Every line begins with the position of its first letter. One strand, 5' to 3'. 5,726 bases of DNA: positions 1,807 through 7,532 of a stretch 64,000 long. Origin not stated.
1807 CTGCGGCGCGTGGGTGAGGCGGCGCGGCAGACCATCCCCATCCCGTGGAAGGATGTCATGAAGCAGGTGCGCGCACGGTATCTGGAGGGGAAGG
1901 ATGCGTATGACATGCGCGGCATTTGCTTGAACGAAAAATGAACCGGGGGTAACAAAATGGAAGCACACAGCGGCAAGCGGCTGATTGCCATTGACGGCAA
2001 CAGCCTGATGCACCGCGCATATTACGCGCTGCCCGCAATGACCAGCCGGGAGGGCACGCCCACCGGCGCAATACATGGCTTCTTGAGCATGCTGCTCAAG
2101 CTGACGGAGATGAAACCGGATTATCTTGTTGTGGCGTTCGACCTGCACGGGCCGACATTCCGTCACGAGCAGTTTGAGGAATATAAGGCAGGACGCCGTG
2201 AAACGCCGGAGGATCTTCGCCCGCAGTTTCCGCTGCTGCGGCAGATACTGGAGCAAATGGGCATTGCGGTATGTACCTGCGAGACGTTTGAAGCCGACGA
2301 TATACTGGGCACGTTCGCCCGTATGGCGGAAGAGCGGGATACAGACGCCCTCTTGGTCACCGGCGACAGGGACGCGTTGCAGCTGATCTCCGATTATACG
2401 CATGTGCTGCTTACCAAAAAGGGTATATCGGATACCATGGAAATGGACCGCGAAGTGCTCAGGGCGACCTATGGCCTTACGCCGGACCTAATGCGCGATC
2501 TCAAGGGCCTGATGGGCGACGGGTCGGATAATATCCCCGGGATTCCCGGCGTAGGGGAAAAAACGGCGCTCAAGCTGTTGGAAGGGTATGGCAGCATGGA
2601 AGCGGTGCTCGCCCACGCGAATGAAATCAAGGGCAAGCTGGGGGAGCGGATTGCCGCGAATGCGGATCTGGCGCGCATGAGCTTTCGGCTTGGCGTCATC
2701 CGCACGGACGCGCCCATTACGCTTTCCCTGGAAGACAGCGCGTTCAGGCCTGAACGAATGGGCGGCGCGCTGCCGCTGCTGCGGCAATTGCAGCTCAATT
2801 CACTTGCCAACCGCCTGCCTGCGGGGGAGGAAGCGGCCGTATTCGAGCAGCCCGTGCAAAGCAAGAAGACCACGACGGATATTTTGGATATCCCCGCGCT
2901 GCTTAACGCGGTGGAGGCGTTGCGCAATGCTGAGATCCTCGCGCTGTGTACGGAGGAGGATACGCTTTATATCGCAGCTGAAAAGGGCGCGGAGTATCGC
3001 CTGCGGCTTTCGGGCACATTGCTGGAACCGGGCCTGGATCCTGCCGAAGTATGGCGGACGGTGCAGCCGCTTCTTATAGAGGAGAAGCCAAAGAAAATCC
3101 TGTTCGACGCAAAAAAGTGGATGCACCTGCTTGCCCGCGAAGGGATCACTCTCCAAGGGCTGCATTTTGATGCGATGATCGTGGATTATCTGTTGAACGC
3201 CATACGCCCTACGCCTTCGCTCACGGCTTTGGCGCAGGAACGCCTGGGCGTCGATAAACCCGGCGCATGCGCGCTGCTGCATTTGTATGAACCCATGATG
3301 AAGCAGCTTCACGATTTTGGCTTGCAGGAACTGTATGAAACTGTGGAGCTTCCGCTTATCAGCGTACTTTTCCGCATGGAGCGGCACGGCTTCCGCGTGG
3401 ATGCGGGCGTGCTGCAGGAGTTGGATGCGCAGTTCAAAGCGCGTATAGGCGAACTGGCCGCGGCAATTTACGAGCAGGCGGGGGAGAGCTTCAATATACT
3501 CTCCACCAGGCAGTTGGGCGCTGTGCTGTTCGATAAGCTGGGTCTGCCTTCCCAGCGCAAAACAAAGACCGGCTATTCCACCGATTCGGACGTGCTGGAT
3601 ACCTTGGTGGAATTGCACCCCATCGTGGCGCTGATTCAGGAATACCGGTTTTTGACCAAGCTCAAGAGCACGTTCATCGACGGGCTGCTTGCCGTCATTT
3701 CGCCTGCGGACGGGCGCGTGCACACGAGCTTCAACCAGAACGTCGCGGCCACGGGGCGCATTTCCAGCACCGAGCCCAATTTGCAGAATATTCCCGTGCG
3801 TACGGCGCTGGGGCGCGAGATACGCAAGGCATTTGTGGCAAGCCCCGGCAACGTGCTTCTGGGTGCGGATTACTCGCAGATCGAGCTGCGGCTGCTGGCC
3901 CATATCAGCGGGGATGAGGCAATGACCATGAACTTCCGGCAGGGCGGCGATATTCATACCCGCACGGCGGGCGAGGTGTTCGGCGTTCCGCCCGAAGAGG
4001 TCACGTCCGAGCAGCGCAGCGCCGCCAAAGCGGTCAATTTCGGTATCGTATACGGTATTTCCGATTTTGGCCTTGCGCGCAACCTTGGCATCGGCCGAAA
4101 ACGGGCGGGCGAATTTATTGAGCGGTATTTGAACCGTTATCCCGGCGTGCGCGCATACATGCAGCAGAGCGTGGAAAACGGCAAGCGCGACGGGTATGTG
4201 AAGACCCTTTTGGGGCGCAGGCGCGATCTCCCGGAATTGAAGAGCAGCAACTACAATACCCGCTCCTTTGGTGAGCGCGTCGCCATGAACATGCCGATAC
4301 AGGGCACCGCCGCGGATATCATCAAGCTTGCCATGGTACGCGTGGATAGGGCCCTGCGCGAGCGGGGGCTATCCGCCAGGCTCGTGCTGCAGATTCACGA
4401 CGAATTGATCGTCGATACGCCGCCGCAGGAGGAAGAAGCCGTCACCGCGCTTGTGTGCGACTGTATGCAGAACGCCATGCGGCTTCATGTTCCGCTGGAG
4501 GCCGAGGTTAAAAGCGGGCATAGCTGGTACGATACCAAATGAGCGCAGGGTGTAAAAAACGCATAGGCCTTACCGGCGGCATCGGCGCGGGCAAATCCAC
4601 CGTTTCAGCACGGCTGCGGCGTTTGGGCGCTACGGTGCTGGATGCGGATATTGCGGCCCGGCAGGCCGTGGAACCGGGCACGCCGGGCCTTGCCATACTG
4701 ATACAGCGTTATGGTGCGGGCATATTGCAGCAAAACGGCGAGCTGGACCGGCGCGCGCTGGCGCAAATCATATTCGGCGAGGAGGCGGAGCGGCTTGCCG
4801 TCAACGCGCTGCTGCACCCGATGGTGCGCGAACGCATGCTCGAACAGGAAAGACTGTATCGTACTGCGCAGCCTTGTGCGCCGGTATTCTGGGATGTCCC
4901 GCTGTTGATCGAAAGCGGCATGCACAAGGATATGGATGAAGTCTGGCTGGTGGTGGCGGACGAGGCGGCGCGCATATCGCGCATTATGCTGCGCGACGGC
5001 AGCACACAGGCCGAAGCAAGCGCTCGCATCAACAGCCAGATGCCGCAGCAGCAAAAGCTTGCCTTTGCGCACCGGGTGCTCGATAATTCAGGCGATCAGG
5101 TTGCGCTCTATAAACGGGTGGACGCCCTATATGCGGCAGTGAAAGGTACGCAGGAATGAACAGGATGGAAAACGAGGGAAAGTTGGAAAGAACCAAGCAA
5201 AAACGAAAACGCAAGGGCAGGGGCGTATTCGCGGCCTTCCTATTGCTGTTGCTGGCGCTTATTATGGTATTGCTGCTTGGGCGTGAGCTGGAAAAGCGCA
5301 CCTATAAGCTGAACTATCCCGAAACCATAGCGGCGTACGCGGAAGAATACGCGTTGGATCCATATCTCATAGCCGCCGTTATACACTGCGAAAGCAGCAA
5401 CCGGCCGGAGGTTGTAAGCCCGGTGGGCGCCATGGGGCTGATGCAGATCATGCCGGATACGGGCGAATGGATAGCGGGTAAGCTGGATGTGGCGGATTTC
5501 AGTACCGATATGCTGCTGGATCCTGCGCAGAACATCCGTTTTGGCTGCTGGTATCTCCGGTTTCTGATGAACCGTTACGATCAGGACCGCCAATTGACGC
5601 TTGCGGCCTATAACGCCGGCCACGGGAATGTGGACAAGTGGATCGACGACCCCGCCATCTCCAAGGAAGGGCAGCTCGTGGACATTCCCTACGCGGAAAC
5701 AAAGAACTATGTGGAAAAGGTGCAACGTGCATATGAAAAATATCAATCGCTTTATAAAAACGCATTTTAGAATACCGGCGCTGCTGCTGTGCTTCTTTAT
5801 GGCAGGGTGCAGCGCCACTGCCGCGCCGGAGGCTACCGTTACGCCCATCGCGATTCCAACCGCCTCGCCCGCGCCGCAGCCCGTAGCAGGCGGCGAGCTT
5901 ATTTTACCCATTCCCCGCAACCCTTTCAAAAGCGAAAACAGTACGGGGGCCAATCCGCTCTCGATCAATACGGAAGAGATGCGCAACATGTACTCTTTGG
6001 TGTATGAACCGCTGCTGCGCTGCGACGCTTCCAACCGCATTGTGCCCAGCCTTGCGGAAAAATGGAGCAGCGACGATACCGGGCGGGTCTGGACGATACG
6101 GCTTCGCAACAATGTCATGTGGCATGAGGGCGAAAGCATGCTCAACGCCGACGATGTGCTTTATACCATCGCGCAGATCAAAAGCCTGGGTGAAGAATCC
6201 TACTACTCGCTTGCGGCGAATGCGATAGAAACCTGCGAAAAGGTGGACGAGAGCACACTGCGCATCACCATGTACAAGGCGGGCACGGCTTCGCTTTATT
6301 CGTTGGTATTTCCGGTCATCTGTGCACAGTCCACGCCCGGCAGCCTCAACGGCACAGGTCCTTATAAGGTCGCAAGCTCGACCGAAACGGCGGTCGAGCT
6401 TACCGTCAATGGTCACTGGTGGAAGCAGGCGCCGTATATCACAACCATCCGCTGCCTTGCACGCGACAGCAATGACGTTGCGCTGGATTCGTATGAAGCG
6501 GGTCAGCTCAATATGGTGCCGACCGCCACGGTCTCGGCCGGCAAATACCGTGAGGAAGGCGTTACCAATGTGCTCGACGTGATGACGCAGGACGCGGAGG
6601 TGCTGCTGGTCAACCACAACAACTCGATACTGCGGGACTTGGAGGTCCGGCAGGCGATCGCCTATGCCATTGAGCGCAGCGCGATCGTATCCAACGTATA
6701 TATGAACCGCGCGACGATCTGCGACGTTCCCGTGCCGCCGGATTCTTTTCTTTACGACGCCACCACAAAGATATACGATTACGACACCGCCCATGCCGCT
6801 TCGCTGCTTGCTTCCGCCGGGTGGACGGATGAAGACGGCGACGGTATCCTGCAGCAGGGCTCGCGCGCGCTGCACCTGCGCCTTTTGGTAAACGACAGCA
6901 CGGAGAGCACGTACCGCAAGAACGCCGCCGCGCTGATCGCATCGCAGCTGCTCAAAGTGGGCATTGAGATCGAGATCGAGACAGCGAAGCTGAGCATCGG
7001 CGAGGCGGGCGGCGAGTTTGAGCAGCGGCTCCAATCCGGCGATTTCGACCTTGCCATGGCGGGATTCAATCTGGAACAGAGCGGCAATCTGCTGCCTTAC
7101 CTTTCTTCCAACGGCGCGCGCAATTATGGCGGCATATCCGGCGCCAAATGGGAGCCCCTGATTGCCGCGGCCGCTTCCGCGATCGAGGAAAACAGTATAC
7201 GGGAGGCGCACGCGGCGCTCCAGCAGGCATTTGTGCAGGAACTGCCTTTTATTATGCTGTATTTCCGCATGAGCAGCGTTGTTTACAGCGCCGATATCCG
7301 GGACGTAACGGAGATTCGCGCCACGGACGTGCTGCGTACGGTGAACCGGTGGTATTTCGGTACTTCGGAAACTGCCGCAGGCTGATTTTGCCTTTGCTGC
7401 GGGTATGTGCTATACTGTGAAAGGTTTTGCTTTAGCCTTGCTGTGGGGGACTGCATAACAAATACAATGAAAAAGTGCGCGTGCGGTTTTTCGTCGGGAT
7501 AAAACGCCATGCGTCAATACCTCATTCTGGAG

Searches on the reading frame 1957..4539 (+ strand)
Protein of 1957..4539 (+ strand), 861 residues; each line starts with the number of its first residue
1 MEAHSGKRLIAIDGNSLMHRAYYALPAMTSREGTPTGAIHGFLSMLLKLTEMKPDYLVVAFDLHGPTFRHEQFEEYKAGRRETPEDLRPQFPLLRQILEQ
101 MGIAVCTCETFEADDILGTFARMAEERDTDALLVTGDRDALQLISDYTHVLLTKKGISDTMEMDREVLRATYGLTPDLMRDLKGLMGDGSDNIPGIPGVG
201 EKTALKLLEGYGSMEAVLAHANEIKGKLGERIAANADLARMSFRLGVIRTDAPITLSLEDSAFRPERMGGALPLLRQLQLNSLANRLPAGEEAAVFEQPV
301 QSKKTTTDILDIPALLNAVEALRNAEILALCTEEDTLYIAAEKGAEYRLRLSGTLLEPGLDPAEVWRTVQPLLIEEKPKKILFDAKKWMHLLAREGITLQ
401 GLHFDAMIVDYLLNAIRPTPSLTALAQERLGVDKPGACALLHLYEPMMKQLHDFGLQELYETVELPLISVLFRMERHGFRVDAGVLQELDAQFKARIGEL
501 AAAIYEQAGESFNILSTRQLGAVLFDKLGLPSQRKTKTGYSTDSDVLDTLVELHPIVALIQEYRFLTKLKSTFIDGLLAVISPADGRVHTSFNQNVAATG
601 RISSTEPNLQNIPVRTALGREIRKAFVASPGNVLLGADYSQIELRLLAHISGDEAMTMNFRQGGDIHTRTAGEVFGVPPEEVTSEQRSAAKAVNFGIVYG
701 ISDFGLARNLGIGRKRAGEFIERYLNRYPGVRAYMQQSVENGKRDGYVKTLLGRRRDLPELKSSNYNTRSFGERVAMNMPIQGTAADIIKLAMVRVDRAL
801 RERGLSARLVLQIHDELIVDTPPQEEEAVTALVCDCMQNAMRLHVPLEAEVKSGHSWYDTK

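Call 54: search_protein_families(library=pfam, proteins=[window:1957-4539:+], max_evalue=0.00001)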
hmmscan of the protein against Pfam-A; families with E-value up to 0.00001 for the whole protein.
window:1957-4539:+ (861 aa): 4 families
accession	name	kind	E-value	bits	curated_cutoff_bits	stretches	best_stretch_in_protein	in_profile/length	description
PF00476.26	DNA_pol_A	-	7.2e-162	539.1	34.3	1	485-859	3-381/381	DNA polymerase family A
PF02739.22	5_3_exonuc_N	-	4e-54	183.2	34.3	1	9-173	2-164/164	5'-3' exonuclease, N-terminal resolvase-like domain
PF01367.25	5_3_exonuc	-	2.8e-29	101.9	40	1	175-265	2-93/97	5'-3' exonuclease, C-terminal SAM fold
PF22619.2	DNA_polI_exo1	-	1.2e-08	35.3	27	1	369-428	40-99/140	DNA polymerase I, ribonuclease H-like domain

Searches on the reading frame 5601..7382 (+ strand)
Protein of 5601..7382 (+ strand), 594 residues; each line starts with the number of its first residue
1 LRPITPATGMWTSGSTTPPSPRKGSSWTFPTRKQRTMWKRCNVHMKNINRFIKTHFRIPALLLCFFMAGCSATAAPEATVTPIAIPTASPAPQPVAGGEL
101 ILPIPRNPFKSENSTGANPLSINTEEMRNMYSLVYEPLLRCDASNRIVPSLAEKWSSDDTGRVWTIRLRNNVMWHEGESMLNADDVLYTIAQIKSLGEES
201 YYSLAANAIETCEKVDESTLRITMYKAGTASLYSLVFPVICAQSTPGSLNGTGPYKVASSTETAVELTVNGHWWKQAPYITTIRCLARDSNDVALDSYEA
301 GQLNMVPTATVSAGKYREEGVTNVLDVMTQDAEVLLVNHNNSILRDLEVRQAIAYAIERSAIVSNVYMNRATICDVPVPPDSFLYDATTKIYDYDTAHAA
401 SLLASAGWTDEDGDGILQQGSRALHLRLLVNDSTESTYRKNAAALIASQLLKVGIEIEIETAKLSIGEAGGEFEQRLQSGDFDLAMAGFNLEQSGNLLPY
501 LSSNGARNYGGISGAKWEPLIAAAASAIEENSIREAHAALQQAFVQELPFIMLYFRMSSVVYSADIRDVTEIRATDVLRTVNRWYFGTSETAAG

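Call 54: search_protein_families(library=pfam, proteins=[window:5601-7382:+], max_evalue=0.00001)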
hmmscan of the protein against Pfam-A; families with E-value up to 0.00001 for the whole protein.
window:5601-7382:+ (594 aa): 1 family
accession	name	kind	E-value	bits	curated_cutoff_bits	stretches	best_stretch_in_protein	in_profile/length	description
PF00496.27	SBP_bac_5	-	2.2e-62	211.8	32.4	1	147-491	2-348/368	Bacterial extracellular solute-binding proteins, family 5 Middle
